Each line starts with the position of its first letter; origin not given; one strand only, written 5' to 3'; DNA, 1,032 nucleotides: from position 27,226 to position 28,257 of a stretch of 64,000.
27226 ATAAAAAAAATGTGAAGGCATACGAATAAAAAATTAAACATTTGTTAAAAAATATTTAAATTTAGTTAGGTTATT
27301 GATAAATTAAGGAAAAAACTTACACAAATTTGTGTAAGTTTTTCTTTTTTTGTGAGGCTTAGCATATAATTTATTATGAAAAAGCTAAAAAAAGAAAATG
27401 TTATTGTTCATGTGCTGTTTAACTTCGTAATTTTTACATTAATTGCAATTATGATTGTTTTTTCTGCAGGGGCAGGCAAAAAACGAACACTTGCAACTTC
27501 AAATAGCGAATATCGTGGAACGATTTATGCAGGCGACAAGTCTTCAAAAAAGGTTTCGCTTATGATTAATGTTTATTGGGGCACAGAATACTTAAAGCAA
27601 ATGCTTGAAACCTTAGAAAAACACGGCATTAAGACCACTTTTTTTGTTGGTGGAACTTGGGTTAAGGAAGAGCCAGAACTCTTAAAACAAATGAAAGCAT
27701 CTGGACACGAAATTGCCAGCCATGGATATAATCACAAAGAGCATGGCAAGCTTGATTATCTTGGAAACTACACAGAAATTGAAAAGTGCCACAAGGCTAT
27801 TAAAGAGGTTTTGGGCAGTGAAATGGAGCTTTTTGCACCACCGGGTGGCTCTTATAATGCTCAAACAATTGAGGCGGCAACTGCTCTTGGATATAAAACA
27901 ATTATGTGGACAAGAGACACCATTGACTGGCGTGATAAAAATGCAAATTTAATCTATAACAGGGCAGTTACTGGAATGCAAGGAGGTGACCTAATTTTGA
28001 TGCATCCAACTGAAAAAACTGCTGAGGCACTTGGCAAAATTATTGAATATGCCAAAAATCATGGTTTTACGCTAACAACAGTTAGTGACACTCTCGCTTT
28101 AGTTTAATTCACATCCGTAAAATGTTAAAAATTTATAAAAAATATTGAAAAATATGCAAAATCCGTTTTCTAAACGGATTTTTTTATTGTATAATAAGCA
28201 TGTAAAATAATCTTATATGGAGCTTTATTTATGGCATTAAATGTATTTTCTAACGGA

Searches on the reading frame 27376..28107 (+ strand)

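Call 35: search_protein_families(library=pfam, proteins=[window:27376-28107:+], max_evalue=0.001)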
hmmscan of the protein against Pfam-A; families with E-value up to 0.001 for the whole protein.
window:27376-28107:+ (243 aa): 2 families
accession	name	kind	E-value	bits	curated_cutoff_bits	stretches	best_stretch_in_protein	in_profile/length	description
PF01522.26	Polysacc_deac_1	-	5.8e-32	110.7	23.1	1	53-175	2-123/124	Polysaccharide deacetylase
PF10096.14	DUF2334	-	4.3e-07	30.2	26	1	72-177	17-144/203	Uncharacterized protein conserved in bacteria (DUF2334)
